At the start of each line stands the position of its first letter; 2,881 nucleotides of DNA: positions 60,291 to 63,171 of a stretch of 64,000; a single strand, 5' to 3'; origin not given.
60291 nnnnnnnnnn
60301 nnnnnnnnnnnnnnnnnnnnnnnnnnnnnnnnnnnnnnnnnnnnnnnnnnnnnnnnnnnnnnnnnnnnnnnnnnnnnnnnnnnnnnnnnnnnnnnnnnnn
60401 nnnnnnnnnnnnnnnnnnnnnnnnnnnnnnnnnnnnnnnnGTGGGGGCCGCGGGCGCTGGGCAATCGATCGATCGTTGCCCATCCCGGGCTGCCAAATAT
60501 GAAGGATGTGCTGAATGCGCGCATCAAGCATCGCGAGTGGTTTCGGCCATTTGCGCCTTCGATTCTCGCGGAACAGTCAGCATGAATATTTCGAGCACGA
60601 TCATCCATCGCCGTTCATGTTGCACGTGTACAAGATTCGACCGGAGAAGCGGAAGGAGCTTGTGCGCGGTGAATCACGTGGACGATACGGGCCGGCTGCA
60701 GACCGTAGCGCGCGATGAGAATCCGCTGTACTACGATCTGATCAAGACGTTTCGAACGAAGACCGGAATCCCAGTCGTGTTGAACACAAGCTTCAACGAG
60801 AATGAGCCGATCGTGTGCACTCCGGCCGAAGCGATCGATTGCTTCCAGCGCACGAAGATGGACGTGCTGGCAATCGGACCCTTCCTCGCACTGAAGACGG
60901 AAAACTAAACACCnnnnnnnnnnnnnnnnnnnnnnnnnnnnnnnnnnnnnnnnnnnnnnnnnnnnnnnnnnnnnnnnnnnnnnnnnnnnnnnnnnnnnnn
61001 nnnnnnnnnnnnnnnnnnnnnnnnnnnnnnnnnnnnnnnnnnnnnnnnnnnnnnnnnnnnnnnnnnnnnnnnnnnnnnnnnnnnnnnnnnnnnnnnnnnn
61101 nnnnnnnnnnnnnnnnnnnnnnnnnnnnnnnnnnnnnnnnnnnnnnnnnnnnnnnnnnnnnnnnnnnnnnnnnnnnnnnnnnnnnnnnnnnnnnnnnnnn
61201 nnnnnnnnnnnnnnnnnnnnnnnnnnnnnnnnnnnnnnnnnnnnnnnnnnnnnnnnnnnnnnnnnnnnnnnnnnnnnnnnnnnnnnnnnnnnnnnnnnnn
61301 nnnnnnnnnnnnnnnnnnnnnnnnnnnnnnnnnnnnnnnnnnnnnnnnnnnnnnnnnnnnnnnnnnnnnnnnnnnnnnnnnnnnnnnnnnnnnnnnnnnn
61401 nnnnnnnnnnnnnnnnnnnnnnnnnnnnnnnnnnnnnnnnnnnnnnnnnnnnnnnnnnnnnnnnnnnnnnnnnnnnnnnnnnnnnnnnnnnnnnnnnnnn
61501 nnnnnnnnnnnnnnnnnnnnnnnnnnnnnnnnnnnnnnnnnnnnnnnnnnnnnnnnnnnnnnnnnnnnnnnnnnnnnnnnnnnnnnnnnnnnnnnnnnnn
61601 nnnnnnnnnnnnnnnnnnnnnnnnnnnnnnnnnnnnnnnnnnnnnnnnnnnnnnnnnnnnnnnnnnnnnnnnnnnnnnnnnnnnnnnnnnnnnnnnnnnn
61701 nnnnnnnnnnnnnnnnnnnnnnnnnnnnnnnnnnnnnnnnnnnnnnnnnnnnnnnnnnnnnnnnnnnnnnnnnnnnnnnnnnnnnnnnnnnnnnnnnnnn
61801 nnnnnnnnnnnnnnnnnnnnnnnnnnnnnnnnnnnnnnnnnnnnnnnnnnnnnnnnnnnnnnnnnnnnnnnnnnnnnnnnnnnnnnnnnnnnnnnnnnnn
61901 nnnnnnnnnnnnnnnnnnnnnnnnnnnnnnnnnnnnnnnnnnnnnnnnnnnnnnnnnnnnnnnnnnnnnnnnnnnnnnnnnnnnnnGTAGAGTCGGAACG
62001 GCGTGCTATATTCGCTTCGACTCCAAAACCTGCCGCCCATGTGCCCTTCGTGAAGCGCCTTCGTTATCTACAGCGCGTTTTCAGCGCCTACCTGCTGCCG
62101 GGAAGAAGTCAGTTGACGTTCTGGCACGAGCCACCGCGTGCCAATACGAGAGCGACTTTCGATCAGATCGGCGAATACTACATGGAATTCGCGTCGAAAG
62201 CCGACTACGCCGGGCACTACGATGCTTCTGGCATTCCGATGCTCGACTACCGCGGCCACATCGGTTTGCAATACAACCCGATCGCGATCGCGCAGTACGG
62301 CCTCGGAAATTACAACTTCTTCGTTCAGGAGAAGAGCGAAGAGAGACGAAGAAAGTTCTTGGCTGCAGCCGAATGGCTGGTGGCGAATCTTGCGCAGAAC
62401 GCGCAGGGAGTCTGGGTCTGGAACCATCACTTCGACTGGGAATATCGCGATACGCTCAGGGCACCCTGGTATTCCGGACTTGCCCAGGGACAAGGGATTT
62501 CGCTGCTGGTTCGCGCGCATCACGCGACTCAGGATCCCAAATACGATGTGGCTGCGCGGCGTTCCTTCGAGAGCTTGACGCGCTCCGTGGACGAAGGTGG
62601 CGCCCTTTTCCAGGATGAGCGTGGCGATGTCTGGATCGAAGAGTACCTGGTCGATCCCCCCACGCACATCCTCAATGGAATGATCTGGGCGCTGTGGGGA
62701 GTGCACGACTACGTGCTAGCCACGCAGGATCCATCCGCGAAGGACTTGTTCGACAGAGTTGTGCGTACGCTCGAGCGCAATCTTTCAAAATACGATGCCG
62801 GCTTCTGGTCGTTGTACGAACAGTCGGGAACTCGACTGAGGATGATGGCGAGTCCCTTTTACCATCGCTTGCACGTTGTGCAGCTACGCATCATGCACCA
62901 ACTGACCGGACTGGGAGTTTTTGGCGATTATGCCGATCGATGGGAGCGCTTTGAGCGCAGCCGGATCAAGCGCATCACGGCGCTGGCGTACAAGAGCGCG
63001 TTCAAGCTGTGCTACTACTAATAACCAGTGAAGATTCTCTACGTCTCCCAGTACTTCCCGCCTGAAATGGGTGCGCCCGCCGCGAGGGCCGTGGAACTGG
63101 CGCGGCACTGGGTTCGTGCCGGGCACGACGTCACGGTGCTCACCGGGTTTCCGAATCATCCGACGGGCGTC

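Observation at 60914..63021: Intact homologue of animal heparan-sulfate glucuronyl C5-epimerase paired with an uncharacterised beta-rich protein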

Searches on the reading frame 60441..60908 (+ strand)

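Call 5: search_protein_families(library=pfam, proteins=[window:60441-60908:+], max_evalue=0.01)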
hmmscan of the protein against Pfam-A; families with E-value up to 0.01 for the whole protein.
window:60441-60908:+ (155 aa): 1 family
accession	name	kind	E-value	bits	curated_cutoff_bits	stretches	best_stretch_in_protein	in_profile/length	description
PF16861.10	Carbam_trans_C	-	9.5e-29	100.6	27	1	66-150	83-168/170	Carbamoyltransferase C-terminus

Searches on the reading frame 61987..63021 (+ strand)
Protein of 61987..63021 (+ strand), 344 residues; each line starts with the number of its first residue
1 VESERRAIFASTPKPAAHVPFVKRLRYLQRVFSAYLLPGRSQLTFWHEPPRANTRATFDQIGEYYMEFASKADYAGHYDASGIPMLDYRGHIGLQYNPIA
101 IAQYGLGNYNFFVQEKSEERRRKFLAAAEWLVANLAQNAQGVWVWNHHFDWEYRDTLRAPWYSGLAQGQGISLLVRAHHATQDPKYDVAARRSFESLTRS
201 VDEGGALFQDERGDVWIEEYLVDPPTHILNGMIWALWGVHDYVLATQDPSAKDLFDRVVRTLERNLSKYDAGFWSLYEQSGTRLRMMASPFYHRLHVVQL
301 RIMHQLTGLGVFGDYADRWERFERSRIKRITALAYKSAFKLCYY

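Call 3: search_protein_families(library=pfam, proteins=[window:61987-63021:+], max_evalue=0.01)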
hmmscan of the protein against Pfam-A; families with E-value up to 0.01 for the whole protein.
window:61987-63021:+ (344 aa): 1 family
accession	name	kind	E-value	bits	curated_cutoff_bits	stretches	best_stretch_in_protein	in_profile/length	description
PF06662.19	C5-epim_C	-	8.1e-46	156.3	23.3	1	138-320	2-187/188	D-glucuronyl C5-epimerase C-terminus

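Call 6: search_protein_families(library=ncbifam, proteins=[window:61987-63021:+], max_evalue=0.01)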
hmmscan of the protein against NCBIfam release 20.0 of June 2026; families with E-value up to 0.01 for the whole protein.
window:61987-63021:+ (344 aa): 0 families

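Call 8: find_homologous_proteins(query=window:61987-63021:+)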
Query window:61987-63021:+ (344 aa): 4443 proteins with E <= 0.001 among 5846 candidates; the best 120 are listed.
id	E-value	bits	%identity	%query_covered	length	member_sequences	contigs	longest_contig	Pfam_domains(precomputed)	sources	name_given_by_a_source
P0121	4.7e-224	761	100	95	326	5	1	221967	PF06662.20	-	-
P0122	4.7e-208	708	92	95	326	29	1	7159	PF06662.20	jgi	-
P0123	3.0e-205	699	91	95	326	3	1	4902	PF06662.20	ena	-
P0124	2.6e-204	696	90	95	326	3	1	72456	PF06662.20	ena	-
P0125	9.5e-199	678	84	96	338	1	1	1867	PF06662.20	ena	-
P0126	3.1e-196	669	87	95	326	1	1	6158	PF06662.20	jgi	-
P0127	1.6e-194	664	86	95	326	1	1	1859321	PF06662.20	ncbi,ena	-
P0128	3.3e-192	656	85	95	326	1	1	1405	PF06662.20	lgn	-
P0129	2.8e-185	633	83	95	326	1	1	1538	PF06662.20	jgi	jgi:heparosan-N-sulfate-glucuronate 5-epimerase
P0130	1.9e-180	617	79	95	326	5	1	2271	PF06662.20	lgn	-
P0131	1.3e-179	615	80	94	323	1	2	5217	PF06662.20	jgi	-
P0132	2.9e-178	610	76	98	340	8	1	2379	PF06662.20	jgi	jgi:heparosan-N-sulfate-glucuronate 5-epimerase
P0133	4.8e-178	610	79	94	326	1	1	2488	PF06662.20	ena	-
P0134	1.3e-177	608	77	95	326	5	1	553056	PF06662.20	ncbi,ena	-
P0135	1.5e-177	608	76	98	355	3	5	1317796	PF06662.20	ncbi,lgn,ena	-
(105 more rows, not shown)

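Call 12: search_solved_structures(query=window:62041-63021:+, max_evalue=1, show_alignments=3)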
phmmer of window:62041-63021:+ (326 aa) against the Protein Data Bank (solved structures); distinct sequences matched with E-value up to 1: 7.
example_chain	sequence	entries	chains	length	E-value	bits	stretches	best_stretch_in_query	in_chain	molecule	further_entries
6hzz_A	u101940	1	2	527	2.1e-22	82.8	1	104-306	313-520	D-glucuronyl C5-epimerase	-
6i01_A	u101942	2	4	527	6.4e-22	81.2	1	104-306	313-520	D-glucuronyl C5-epimerase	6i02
4pw2_A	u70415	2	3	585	8.4e-21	77.6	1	101-306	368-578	D-glucuronyl C5 epimerase B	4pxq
2x8t_A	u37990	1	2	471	0.021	17.1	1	41-96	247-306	ENDO-ALPHA-1,5-ARABINANASE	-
2x8f_A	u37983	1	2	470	0.022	17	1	41-96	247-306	ENDO-ALPHA-1,5-L-ARABINANASE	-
2x8s_A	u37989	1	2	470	0.025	16.9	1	41-96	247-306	ENDO-ALPHA-1,5-L-ARABINANASE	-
4cot_A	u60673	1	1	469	0.052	15.8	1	41-96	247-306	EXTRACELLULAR ENDO-ALPHA-(1->5)-L-ARABINANASE 2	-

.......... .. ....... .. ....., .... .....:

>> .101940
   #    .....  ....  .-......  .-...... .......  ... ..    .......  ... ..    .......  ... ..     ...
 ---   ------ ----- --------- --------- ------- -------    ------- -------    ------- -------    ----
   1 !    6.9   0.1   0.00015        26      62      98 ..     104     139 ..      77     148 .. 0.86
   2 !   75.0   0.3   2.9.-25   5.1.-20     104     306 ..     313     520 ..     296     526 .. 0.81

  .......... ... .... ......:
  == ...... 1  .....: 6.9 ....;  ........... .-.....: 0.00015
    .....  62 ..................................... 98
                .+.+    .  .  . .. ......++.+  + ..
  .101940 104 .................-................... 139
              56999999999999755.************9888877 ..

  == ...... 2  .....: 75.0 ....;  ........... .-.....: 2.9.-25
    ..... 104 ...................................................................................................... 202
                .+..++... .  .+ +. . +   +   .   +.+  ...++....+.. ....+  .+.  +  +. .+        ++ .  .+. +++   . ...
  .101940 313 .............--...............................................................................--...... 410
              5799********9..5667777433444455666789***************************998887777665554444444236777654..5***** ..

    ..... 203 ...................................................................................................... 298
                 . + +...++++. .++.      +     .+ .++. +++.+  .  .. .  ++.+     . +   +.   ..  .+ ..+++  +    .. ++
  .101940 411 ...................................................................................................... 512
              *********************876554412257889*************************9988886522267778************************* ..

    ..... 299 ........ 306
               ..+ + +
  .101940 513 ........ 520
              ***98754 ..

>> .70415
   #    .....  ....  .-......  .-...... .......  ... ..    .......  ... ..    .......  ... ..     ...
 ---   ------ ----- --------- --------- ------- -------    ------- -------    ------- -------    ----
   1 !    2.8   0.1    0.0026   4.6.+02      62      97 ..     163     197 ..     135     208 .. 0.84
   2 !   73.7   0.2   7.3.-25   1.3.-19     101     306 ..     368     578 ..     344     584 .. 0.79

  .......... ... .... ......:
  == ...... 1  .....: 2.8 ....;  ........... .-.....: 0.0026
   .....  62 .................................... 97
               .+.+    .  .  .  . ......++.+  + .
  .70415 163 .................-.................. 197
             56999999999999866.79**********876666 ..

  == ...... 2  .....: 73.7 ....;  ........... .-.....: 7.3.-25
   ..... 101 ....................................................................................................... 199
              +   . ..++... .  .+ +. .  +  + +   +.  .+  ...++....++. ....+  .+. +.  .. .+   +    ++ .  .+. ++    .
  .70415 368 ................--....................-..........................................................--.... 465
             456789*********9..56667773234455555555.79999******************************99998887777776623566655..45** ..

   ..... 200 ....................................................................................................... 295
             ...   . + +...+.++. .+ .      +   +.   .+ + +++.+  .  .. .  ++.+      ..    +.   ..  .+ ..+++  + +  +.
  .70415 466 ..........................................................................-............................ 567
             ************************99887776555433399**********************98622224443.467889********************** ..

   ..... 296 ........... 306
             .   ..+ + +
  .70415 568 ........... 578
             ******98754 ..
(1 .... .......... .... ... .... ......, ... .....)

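Call 59: predict_structure(alignment_id=A3)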
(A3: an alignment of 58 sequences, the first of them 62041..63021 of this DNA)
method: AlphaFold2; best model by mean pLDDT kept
length: 326 residues; sequences in the alignment: 58
mean_pLDDT: 85.6   pTM: 0.87
mean pLDDT of the five models: 85.6, 83.6, 83.5, 83.4, 82.0
residues with pLDDT >= 90: 204; 70-90: 56; 50-70: 52; < 50: 14
segments of 3 or more residues with pLDDT < 50: 257-266, 324-326
pLDDT, mean of each block of 10 residues (from residue 1): 58 57 74 95 97 93 93 88 98 96 98 98 95 75 93 99 98 97 93 91 75 95 98 98 92 55 47 85 97 95 79 60 48
secondary structure, 60 per line:
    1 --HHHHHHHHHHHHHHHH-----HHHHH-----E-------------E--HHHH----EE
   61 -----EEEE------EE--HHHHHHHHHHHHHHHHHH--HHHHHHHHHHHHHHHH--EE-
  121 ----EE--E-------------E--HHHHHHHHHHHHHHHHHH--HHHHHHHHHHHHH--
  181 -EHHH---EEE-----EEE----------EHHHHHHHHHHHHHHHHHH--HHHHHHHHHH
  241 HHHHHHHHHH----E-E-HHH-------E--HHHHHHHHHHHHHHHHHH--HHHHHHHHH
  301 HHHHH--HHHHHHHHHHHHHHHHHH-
elements in order: H3-18 H24-28 H51-54 E66-69 H80-97 H100-115 H146-163 H166-178 E189-191 E197-199 H211-228 H231-250 H272-289 H292-305 H308-325

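Call 64: fold_search(model_id=the predicted structure, library=pdb)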
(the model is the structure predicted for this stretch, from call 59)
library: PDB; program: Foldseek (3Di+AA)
matches with E <= 10: 688; with E <= 0.001: 20
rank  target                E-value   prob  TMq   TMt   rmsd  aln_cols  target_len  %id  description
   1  4pxq_B                2.1e-12  1.00  0.57  0.37   2.3       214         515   28  Crystal structure of D-glucuronyl C5-epimerase in complex with heparin hexasaccharide (released 2015-01-14)
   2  6i01_A                4.3e-12  1.00  0.57  0.37   2.4       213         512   27  Structure of human D-glucuronyl C5 epimerase in complex with substrate (released 2019-04-03)
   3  6hzz_A                4.5e-12  1.00  0.57  0.37   2.3       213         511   28  Structure of human D-glucuronyl C5 epimerase (released 2019-04-03)
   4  6i01_B                4.5e-12  1.00  0.57  0.37   2.3       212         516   27  Structure of human D-glucuronyl C5 epimerase in complex with substrate (released 2019-04-03)
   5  6hzz_B                5.3e-12  1.00  0.57  0.37   2.3       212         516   28  Structure of human D-glucuronyl C5 epimerase (released 2019-04-03)
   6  4pw2                  5.6e-12  1.00  0.57  0.37   2.4       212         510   28  Crystal structure of D-glucuronyl C5 epimerase (released 2015-01-14)
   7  4pxq_A                1.1e-11  1.00  0.56  0.36   2.4       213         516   29  Crystal structure of D-glucuronyl C5-epimerase in complex with heparin hexasaccharide (released 2015-01-14)
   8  6i02_A                1.7e-11  1.00  0.57  0.37   2.3       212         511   27  Structure of human D-glucuronyl C5 epimerase in complex with product (released 2019-04-03)
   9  5zig_D                1.0e-04  1.00  0.51  0.43  14.4       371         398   12  The Structure of cellobiose 2-epimerase from Spirochaeta thermophila DSM 6192 (released 2019-04-10)
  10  5zig_A                1.7e-04  1.00  0.53  0.44  14.5       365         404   13  The Structure of cellobiose 2-epimerase from Spirochaeta thermophila DSM 6192 (released 2019-04-10)
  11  5zig_C                2.4e-04  1.00  0.53  0.45  14.3       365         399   12  The Structure of cellobiose 2-epimerase from Spirochaeta thermophila DSM 6192 (released 2019-04-10)
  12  4bok                  3.1e-04  1.00  0.42  0.41   6.1       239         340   16  Crystal structure of Bacillus circulans TN-31 Aman6 (released 2014-05-28)
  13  8wbu                  4.6e-04  1.00  0.46  0.39  12.1       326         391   12  The crystal structure of circular mannose with mutant H247F of the cellobiose 2-epimerase from Caldicellulosiruptor sacc (released 2023-10-25)
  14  6zbx_A                5.4e-04  1.00  0.44  0.43   6.1       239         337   11  Structure of the catalytic domain of the Bacillus circulans alpha-1,6 Mannanase in complex with an alpha-1,6- alpha-ma (released 2021-04-28)
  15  1nc5                  6.0e-04  1.00  0.44  0.40   6.4       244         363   11  Structure of Protein of Unknown Function of YteR from Bacillus Subtilis (released 2003-07-15)
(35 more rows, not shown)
